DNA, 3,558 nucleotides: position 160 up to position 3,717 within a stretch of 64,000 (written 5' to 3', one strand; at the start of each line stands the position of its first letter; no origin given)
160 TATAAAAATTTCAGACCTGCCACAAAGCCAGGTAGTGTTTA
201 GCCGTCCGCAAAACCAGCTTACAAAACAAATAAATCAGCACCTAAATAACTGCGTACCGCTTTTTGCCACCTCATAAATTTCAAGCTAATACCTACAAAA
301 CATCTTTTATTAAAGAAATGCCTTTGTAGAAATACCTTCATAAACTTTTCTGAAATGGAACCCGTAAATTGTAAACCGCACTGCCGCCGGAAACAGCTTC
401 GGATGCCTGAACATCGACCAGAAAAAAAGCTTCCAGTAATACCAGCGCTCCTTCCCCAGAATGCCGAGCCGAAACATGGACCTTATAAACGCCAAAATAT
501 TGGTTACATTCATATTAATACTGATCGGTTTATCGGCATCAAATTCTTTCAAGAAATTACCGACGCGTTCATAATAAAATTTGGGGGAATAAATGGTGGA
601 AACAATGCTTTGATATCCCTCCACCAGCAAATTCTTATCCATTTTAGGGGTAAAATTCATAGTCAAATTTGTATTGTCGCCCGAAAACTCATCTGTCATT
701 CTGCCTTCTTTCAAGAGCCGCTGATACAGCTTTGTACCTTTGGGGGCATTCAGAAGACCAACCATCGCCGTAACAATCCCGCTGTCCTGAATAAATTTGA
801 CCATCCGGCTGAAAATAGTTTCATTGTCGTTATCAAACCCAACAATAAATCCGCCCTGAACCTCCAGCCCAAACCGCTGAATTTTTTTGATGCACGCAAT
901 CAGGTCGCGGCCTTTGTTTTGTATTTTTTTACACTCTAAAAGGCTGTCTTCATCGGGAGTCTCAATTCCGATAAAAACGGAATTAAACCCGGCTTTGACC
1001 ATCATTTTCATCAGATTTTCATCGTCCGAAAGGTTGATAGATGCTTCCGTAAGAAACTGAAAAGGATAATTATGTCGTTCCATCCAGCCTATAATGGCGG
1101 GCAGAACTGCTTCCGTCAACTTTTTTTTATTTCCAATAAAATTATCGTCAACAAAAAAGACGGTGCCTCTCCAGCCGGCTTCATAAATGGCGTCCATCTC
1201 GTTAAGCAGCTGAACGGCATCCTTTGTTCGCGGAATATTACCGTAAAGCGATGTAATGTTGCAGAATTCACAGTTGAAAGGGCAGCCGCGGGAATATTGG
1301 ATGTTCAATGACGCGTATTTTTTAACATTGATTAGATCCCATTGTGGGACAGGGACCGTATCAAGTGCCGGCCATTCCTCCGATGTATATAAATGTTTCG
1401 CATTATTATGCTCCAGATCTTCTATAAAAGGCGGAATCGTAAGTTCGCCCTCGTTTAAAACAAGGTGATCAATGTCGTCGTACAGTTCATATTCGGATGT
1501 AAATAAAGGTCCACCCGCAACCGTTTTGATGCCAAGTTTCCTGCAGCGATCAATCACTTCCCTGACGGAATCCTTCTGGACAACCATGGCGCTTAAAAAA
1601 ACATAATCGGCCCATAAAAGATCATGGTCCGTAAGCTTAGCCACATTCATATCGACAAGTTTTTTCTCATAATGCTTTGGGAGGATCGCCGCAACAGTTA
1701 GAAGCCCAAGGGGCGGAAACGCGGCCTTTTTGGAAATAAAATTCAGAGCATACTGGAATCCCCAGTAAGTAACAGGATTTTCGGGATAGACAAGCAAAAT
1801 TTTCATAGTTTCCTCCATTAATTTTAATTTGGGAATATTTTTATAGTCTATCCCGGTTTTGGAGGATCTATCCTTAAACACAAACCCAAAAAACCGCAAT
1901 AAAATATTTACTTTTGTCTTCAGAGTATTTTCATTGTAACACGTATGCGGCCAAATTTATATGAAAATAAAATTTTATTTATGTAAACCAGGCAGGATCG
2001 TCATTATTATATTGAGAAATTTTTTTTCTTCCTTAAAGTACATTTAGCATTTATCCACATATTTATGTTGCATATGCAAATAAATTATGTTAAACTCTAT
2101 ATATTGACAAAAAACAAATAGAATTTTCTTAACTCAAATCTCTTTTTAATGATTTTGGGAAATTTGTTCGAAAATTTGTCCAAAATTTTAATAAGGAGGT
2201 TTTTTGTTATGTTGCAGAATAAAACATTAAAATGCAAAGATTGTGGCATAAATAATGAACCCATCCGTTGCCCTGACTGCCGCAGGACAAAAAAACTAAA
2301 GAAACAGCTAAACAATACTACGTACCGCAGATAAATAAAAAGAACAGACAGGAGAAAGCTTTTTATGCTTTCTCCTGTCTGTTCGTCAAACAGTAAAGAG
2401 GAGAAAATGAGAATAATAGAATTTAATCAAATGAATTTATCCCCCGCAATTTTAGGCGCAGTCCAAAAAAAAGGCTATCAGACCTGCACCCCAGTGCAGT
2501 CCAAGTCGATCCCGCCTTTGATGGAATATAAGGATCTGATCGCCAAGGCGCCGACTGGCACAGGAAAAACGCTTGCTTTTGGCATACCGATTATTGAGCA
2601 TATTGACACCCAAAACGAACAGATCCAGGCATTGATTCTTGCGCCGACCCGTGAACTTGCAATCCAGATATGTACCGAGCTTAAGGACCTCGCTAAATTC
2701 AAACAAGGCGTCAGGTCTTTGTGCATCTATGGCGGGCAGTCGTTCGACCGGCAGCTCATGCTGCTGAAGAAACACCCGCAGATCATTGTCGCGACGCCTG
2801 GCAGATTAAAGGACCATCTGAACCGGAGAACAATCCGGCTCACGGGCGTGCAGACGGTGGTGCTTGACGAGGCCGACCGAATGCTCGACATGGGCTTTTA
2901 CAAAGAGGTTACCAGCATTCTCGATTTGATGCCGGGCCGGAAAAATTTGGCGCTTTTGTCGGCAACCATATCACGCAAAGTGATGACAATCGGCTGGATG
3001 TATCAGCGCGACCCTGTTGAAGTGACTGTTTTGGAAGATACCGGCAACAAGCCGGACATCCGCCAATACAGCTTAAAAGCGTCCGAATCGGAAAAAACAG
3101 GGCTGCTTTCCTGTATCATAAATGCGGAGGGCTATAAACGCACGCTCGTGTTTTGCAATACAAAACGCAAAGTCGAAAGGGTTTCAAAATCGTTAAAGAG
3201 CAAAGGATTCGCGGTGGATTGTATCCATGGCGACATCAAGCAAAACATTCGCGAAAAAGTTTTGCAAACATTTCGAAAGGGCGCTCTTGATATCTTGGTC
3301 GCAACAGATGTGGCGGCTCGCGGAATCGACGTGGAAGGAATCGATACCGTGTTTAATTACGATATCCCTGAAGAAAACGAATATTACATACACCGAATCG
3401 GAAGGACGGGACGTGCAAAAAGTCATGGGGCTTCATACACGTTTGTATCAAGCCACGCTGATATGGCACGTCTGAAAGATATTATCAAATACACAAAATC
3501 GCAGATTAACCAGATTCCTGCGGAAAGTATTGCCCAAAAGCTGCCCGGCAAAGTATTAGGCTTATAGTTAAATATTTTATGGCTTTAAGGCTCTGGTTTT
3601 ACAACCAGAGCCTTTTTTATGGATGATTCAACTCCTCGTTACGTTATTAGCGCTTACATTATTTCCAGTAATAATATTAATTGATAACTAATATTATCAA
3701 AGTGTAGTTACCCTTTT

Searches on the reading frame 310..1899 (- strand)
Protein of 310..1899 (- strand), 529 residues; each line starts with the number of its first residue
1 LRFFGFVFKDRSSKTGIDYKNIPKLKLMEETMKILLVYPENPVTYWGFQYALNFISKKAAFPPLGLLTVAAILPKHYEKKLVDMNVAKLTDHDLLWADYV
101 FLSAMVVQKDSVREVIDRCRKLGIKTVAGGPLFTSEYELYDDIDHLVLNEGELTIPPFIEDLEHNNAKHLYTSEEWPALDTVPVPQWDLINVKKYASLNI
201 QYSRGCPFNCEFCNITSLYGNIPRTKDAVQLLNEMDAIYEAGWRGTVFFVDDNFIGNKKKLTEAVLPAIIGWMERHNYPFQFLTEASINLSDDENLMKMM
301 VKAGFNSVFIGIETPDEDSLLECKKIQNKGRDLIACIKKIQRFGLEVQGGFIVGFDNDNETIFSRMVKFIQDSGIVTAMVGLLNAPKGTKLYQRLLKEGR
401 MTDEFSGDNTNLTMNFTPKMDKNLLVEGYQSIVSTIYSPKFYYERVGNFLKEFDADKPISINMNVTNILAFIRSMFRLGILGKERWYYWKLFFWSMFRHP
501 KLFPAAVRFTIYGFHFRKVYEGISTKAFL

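Call 72: search_protein_families(library=pfam, proteins=[window:310-1899:-], max_evalue=0.001)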
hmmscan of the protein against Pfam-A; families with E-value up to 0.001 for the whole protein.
window:310-1899:- (529 aa): 3 families
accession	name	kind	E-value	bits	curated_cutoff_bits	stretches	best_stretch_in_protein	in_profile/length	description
PF13282.11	DUF4070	-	1.3e-39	135.9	22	1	389-524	1-139/144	Domain of unknown function (DUF4070)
PF04055.27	Radical_SAM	-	3.8e-16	60.1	29.5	1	201-370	2-166/166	Radical SAM superfamily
PF02310.24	B12-binding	-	9.4e-10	38.8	32.1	1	61-155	12-117/121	B12 binding domain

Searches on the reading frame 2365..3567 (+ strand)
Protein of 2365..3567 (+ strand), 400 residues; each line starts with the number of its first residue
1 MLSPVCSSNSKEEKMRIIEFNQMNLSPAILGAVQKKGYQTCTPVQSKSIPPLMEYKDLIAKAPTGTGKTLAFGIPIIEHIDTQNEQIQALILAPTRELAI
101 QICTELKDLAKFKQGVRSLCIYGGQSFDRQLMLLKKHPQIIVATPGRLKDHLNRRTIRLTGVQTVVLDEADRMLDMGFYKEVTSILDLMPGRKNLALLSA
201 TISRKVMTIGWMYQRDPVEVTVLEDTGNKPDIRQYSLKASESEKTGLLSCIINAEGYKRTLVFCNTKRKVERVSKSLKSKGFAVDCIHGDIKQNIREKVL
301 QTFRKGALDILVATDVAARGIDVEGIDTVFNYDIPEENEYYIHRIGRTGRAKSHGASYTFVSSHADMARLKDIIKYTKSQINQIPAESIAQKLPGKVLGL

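Call 72: search_protein_families(library=pfam, proteins=[window:2365-3567:+], max_evalue=0.001)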
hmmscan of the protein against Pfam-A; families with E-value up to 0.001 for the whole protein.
window:2365-3567:+ (400 aa): 4 families
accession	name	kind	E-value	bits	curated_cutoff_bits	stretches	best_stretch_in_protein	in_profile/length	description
PF00270.35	DEAD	-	2e-51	174.5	26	1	42-207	1-165/167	DEAD/DEAH box helicase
PF00271.37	Helicase_C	-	7.3e-35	120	23.5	1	246-352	4-110/110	Helicase conserved C-terminal domain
PF04851.21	ResIII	-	4.2e-10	40.2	22.5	1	56-202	24-162/164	Type III restriction enzyme, res subunit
PF22590.2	Cas3-like_C_2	-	0.00053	20.7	27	0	258-351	3-104/106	CRISPR-associated nuclease/helicase Cas3, C-terminal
